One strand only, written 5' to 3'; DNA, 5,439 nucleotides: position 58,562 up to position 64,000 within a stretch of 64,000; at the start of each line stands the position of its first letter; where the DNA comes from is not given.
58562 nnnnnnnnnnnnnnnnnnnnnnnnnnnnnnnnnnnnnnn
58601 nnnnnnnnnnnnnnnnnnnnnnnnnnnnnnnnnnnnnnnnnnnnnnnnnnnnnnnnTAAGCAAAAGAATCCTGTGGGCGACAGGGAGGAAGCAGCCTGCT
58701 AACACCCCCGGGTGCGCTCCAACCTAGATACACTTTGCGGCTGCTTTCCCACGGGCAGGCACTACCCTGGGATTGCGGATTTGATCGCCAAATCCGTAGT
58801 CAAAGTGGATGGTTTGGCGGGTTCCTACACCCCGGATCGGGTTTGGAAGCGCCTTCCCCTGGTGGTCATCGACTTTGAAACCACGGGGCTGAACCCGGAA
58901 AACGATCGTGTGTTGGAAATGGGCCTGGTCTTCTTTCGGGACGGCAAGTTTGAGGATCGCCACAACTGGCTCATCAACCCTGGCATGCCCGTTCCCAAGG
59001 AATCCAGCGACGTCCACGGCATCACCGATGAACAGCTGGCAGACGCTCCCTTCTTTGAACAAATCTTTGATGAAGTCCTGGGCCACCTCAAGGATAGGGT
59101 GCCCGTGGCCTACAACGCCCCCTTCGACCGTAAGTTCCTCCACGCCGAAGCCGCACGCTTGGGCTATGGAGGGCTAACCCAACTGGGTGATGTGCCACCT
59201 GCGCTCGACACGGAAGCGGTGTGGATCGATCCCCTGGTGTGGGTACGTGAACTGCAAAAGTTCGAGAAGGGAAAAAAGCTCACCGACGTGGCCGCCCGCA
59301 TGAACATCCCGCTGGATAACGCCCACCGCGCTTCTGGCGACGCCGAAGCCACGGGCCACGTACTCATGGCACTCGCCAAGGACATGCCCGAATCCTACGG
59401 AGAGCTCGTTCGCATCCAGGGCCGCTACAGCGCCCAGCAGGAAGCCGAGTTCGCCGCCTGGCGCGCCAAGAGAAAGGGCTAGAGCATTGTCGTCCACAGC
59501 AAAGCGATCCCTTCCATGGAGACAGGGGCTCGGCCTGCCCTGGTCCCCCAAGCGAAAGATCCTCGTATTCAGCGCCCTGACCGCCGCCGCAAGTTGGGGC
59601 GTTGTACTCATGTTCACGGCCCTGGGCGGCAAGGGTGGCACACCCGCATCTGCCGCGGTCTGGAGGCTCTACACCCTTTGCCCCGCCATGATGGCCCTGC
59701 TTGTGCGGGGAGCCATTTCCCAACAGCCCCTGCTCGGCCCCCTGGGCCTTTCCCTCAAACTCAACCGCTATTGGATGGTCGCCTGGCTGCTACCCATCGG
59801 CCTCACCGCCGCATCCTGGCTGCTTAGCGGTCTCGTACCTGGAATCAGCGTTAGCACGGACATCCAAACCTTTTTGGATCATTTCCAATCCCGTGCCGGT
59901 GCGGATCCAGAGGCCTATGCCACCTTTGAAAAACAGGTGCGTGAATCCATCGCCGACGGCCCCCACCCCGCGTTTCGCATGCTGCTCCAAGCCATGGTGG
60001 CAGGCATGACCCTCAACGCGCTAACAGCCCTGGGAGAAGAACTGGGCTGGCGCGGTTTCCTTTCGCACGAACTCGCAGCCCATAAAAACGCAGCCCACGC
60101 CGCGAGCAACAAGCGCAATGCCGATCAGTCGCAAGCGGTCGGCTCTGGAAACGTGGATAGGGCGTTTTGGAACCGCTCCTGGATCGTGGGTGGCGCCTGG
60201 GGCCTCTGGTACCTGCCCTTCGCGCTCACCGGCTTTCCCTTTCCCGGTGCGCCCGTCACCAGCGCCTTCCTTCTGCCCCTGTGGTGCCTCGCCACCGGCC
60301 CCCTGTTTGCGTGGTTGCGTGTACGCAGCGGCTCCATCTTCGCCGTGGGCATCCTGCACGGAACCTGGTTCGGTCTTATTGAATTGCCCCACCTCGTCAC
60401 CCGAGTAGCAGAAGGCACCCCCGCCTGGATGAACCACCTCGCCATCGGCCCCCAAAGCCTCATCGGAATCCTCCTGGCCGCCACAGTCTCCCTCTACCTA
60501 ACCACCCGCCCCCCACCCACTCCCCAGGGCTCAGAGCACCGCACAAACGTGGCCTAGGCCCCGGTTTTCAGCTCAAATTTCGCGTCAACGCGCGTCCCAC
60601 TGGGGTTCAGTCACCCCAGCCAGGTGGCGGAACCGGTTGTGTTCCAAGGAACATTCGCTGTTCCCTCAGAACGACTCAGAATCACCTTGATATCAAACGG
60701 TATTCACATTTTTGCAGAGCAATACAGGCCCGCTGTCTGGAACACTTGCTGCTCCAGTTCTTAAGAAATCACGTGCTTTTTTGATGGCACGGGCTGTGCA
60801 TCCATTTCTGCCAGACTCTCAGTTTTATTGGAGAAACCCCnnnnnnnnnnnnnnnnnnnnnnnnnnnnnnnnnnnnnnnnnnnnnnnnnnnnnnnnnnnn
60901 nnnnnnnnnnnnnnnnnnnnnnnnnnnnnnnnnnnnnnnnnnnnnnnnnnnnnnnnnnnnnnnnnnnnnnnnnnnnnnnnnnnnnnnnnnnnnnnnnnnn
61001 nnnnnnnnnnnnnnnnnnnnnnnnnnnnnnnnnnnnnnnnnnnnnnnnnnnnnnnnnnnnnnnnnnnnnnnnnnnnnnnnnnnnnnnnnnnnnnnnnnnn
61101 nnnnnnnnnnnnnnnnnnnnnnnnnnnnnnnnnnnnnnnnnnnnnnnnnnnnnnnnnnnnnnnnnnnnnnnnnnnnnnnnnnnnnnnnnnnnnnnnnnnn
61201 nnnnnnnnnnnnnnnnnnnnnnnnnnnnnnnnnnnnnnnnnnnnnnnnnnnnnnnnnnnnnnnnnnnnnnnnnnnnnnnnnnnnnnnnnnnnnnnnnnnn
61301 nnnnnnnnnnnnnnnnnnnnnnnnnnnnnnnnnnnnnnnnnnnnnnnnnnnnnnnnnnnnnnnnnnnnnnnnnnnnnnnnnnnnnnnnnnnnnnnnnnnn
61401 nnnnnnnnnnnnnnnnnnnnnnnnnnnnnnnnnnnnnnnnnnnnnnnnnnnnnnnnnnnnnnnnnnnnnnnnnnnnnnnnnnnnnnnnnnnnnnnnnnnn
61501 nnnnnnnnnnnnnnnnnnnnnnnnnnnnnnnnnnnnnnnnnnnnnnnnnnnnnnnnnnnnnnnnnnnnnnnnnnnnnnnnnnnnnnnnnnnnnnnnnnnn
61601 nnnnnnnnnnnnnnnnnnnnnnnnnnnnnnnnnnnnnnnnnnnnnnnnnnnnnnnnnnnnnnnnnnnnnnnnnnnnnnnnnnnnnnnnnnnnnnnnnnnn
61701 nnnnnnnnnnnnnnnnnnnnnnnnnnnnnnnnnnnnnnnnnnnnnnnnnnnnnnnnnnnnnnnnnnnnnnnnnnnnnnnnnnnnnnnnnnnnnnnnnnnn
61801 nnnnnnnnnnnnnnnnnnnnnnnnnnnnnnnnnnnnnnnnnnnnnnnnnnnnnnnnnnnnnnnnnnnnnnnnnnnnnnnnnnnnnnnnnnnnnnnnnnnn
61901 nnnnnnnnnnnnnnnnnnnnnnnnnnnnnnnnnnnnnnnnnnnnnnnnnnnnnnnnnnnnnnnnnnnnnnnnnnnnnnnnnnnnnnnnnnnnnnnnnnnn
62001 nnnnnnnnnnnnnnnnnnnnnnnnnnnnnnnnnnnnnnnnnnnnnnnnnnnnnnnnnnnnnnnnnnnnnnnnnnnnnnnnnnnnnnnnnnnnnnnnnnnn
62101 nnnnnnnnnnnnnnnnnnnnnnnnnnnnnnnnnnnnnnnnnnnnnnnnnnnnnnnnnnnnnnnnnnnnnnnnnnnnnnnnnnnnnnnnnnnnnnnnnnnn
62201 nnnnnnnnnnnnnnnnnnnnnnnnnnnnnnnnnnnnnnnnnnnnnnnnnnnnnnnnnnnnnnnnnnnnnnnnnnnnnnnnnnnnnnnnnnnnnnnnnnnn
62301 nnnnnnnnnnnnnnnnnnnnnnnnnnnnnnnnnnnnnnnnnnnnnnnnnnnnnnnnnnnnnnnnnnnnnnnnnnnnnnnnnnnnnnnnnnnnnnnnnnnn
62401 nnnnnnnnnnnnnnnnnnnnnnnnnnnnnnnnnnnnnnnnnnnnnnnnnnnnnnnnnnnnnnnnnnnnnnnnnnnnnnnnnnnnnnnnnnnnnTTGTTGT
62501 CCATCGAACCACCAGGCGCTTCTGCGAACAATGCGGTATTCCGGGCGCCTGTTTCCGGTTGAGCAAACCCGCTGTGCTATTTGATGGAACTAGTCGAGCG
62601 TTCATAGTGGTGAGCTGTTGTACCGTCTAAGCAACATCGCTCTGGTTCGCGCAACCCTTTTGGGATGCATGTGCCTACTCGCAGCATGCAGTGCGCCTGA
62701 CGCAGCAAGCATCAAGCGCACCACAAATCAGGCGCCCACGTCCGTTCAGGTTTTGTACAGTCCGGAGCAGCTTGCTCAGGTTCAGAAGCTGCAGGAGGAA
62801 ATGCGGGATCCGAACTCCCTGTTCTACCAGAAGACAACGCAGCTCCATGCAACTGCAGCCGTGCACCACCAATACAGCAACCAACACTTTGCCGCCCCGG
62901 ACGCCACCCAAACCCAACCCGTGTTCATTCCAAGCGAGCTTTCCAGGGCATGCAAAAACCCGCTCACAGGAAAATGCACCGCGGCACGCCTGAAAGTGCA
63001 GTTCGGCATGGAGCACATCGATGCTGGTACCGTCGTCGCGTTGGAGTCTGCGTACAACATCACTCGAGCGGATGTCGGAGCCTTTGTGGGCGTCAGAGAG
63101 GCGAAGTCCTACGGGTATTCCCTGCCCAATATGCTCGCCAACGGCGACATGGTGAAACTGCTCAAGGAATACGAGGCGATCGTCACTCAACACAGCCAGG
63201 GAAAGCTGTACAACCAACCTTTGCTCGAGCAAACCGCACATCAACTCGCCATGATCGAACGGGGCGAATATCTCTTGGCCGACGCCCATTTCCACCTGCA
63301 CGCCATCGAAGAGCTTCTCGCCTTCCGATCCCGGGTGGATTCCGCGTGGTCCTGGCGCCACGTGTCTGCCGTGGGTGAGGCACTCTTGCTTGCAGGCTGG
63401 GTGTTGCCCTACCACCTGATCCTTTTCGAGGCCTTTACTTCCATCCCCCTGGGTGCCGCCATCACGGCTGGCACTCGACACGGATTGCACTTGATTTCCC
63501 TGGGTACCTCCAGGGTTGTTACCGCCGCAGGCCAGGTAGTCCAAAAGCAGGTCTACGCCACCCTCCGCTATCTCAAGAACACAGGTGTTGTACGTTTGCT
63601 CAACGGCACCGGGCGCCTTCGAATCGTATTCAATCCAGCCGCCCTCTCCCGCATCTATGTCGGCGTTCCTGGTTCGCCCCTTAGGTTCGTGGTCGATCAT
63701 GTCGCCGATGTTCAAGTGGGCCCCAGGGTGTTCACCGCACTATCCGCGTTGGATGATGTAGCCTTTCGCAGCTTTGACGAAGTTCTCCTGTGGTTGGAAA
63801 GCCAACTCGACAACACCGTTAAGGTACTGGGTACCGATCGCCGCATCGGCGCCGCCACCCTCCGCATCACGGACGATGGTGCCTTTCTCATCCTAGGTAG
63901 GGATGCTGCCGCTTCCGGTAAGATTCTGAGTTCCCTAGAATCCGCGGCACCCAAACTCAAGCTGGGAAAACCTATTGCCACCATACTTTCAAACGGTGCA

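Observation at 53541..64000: Array of five paralogous orphan lipoproteins (two families, order B-A-A-[exonuclease-CPBP]-A-B): candidate novel surface/polymorphic-effector locus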

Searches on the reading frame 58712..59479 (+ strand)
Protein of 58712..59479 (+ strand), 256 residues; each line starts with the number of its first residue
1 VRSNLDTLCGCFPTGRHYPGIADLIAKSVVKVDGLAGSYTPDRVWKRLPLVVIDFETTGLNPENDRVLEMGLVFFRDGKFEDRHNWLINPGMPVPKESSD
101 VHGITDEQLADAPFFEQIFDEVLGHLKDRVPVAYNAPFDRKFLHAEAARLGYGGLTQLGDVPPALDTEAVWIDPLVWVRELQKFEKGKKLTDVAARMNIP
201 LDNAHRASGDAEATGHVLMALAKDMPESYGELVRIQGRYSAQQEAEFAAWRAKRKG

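Call 4: search_protein_families(library=pfam, proteins=[window:58712-59479:+], max_evalue=1)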
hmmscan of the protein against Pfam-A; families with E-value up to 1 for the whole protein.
window:58712-59479:+ (256 aa): 3 families
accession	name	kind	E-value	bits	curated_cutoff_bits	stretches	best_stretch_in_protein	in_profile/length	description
PF00929.31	RNase_T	-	1.3e-22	81.5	24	1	51-217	1-163/164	Exonuclease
PF13482.12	RNase_H_2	-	0.001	19.5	22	1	53-147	3-78/165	RNase_H superfamily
PF21762.3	DEDDh_C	-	0.11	13.1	27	1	172-220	139-187/188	DNA polymerase III subunit epsilon-like, C-terminal domain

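Call 16: search_protein_families(library=ncbifam, proteins=[window:58712-59479:+], max_evalue=1)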
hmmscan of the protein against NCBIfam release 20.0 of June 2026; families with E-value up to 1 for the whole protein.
window:58712-59479:+ (256 aa): 29 families (the best 25 are shown)
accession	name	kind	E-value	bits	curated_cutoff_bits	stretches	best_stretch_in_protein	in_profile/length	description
NF005927.0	PRK07942.1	subfamily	3.8e-38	131.5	186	1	44-253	3-212/232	DNA polymerase III subunit epsilon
NF005906.0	PRK07883.1-4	equivalog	3.7e-32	111.4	495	1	49-230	7-176/563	DEDD exonuclease domain-containing protein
NF001688.0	PRK00448.1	equivalog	1.8e-29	102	873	1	49-228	424-591/1445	PolC-type DNA polymerase III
TIGR01405.1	polC_Gram_pos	equivalog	7.8e-28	96.7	1043.45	1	50-228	191-357/1211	DNA polymerase III subunit alpha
TIGR01407.1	dinG_rel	hypoth_equivalog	9.2e-28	97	547.7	1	51-225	3-165/889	putative DnaQ family exonuclease/DinG family helicase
NF005289.0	PRK06807.1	equivalog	1.5e-27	96.6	335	1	50-222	10-169/313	3'-5' exonuclease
NF005907.0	PRK07883.1-5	equivalog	6.3e-27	94.2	454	1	49-224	29-194/584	DEDD exonuclease domain-containing protein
NF005981.0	PRK08074.1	equivalog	5.7e-26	90.8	789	1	51-224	6-168/931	ATP-dependent DNA helicase DinG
NF006602.0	PRK09146.1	subfamily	1.2e-25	90.2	266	1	38-220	37-222/239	3'-5' exonuclease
TIGR00573.1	dnaq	subfamily_domain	5e-24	85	71.5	1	50-241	9-186/217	exonuclease, DNA polymerase III, epsilon subunit family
TIGR01406.1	dnaQ_proteo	equivalog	1.6e-23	83.5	222.7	1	51-221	3-168/231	DNA polymerase III subunit epsilon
NF005905.0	PRK07883.1-3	equivalog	1.8e-23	83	508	1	50-224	26-190/581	DEDD exonuclease domain-containing protein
NF004719.0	PRK06063.1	equivalog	3.1e-23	82.2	389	1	49-221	17-176/331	DEDDh family exonuclease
NF004316.1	PRK05711.1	equivalog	3.4e-22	79.2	196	1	51-211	4-155/234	DNA polymerase III subunit epsilon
NF004964.0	PRK06310.1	equivalog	4.1e-20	72.2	236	1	48-224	7-173/250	DNA polymerase III subunit epsilon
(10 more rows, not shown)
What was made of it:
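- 58712..59482 (+): DEDDh (RNase T / DnaQ-like) 3'-5' exonuclease. An ancestral gene of the backbone, not part of the lipoprotein families. Pfam RNase_T 1.3e-22 (call 4) and NCBIfam (call 16).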

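Call 26: find_related_loci(query=window:58712-59479:+, collection=genome_contigs, flank=10000)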
Query window:58712-59479:+ (256 aa) in genome_contigs; peptide patterns used: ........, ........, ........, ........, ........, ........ (x = any residue, [..] = any of these).
127 stretches matched a pattern; 17 encode a relative of the query (tblastn E <= 1e-3); 17 distinct loci.
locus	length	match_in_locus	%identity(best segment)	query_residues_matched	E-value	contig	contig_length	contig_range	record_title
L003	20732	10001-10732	56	9-256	2e-96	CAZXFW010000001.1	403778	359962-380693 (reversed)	MAG TPA_asm: uncultured Polyangiales bacterium isolate binchicken_co245_13 genome assembly, contig: NODE_5_length_403778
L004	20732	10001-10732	57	9-254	6e-93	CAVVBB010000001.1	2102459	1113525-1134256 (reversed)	MAG: uncultured delta proteobacterium isolate MFD09779.bin.1.263 genome assembly, contig: contig_12173, whole genome sho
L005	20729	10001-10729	58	8-251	1e-86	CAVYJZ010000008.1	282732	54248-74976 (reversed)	MAG: uncultured delta proteobacterium isolate MFD05684.bin.1.151 genome assembly, contig: contig_42221, whole genome sho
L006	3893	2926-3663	57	8-254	4e-87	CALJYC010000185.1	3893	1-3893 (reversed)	MAG: uncultured bacterium isolate N3_Bin_MAXBIN__017_sub_1 genome assembly, contig: c_000001025463, whole genome shotgun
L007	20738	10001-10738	57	8-254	2e-86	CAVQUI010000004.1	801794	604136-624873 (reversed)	MAG: uncultured delta proteobacterium isolate MFD09964.bin.2.99 genome assembly, contig: contig_14035, whole genome shot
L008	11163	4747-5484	57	8-254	3e-86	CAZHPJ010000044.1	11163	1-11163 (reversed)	MAG TPA_asm: uncultured Sandaracinaceae bacterium isolate SRP128015_co2_29 genome assembly, contig: NODE_4231_length_111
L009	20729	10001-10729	57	8-251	5e-86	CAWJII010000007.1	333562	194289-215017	MAG: uncultured delta proteobacterium isolate MFD03804.bin.1.151 genome assembly, contig: contig_41443, whole genome sho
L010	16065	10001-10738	57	8-254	7e-86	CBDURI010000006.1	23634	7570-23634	MAG TPA_asm: uncultured bacterium isolate SRR21487744_binner13_Refined_51 genome assembly, contig: ERZ25748493.441, whol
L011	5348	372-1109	57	8-254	4e-86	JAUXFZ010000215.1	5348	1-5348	MAG: Myxococcales bacterium isolate CSMAG_2916 CSMAG_2916_k117_8575600_length_5348_cov_19.0000, whole genome shotgun seq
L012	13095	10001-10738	57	8-254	6e-86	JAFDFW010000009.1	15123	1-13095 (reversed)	MAG: Deltaproteobacteria bacterium isolate Meg22_02_Bin_93 Meg22_02_Bin_93_scaffold_3367, whole genome shotgun sequence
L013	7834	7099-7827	57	8-251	1e-85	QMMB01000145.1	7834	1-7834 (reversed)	MAG: Deltaproteobacteria bacterium isolate B2_G11 B2_Guay11_scaffold_01803, whole genome shotgun sequence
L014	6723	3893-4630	57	8-254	9e-86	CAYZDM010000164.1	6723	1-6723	MAG TPA_asm: uncultured Sandaracinaceae bacterium isolate SRP155585_co1_222 genome assembly, contig: NODE_8098_length_67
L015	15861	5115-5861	55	1-251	2e-85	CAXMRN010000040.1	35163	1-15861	MAG: uncultured Polyangiaceae bacterium isolate 07C-BC-St07_bin.2.orig genome assembly, contig: k141_3402246, whole geno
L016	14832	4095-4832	57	8-254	2e-85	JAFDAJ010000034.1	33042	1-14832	MAG: Deltaproteobacteria bacterium isolate AB_1215_Bin_95 AB_1215_Bin_95_scaffold_1378, whole genome shotgun sequence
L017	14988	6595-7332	57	8-254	5e-85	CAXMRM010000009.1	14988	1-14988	MAG: uncultured Myxococcota bacterium isolate 07C-BC-St05_bin.21.orig genome assembly, contig: k141_3499859, whole genom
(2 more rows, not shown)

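Call 35: search_protein_families(library=padloc, proteins=[window:58712-59479:+], max_evalue=1)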
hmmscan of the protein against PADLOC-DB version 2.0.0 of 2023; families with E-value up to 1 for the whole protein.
window:58712-59479:+ (256 aa): 4 families
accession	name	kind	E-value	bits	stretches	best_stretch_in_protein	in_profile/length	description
PDLC01247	DEDDh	-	4e-38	129.2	1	51-219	1-139/139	"CAS-I,CAS-II,CAS-III,CAS-IV,CAS-V,CAS-VI; associated"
PDLC05027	PDC-S48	-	5e-38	129.3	1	51-228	7-173/411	-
PDLC05028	PDC-S48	-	7.9e-32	108.5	1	47-227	17-185/512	-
PDLC03817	RTasSbcB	-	0.0027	14.8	1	189-233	156-200/436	DRT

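Call 36: search_protein_families(library=phrogs, proteins=[window:58712-59479:+], max_evalue=1)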
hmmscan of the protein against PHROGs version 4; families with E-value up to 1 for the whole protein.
window:58712-59479:+ (256 aa): 6 families
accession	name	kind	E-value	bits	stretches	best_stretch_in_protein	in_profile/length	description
phrog_192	-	DNA, RNA and nucleotide metabolism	2.7e-49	169.6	1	44-228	102-277/397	DNA polymerase exonuclease subunit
phrog_14632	-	DNA, RNA and nucleotide metabolism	7.8e-25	88.4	1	50-220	84-241/380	DNA polymerase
phrog_17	-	DNA, RNA and nucleotide metabolism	9.5e-08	31.4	1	42-228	664-831/1445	DNA polymerase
phrog_255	-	DNA, RNA and nucleotide metabolism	0.15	12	1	50-76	182-207/436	exonuclease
phrog_403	-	DNA, RNA and nucleotide metabolism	0.44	10.4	1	131-200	144-202/321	DNA polymerase exonuclease subunit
phrog_19080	-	unknown function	0.47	10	0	190-233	162-205/477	-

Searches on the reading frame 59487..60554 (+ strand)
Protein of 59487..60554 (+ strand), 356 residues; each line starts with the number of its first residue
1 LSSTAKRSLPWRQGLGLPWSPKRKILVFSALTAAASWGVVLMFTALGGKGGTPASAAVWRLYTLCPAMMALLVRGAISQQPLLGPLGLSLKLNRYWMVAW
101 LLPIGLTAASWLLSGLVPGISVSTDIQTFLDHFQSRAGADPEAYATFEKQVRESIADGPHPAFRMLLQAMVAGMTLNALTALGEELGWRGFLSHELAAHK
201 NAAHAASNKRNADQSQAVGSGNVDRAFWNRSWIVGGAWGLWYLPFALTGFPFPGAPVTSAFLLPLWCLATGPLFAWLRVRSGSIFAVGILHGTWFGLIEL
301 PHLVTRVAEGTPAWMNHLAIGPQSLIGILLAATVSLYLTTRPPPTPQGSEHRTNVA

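Call 4: search_protein_families(library=pfam, proteins=[window:59487-60554:+], max_evalue=1)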
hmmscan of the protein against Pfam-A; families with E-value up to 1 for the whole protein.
window:59487-60554:+ (356 aa): 1 family
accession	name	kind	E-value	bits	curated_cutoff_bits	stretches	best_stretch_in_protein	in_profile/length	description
PF02517.21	Rce1-like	-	2.6e-08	34.5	22.4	1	170-294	5-90/93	Type II CAAX prenyl endopeptidase Rce1-like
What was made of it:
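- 59487..60557 (+): CPBP / Rce1-like intramembrane protease. The ancestral partner of the exonuclease. Pfam Rce1-like 2.6e-8 (call 4).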

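Call 16: search_protein_families(library=ncbifam, proteins=[window:59487-60554:+], max_evalue=1)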
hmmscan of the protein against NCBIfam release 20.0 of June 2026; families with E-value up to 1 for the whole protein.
window:59487-60554:+ (356 aa): 2 families
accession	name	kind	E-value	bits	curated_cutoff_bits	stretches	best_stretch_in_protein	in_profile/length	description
NF040914.1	Mrt_core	domain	0.00085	19.4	100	1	179-292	10-95/108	myxosortase family intramembrane protease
NF003367.0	PRK04443.1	equivalog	0.15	11.4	363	1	186-217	152-183/349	[LysW]-lysine hydrolase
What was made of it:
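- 59487..60557 (+): Only 19 bits against the myxosortase core model, whose cut-off is 100 (call 16).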

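Call 35: search_protein_families(library=padloc, proteins=[window:59487-60554:+], max_evalue=1)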
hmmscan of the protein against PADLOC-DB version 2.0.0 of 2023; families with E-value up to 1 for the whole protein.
window:59487-60554:+ (356 aa): 0 families

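Call 36: search_protein_families(library=phrogs, proteins=[window:59487-60554:+], max_evalue=1)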
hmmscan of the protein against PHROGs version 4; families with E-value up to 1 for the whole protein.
window:59487-60554:+ (356 aa): 0 families

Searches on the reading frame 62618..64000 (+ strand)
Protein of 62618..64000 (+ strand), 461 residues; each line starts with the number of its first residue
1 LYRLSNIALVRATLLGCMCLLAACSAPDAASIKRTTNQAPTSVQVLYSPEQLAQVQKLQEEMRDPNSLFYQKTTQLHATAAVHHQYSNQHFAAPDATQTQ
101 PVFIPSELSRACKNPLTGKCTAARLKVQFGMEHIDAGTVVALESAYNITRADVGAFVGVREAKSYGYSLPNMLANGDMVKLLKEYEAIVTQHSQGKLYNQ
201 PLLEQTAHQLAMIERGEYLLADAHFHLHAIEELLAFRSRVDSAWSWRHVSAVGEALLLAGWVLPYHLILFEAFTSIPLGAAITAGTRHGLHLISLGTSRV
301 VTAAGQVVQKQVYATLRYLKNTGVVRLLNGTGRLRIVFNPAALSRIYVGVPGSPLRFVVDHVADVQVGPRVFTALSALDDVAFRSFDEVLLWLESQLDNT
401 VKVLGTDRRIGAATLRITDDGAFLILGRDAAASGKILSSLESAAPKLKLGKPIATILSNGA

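Call 4: search_protein_families(library=pfam, proteins=[window:62618-64000:+], max_evalue=1)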
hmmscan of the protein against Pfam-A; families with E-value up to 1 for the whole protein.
window:62618-64000:+ (461 aa): 1 family
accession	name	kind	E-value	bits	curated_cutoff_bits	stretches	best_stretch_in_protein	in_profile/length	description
PF18489.6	Alpha_Helical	-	0.054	14.1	32.4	1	164-233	53-120/127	Alpha helical domain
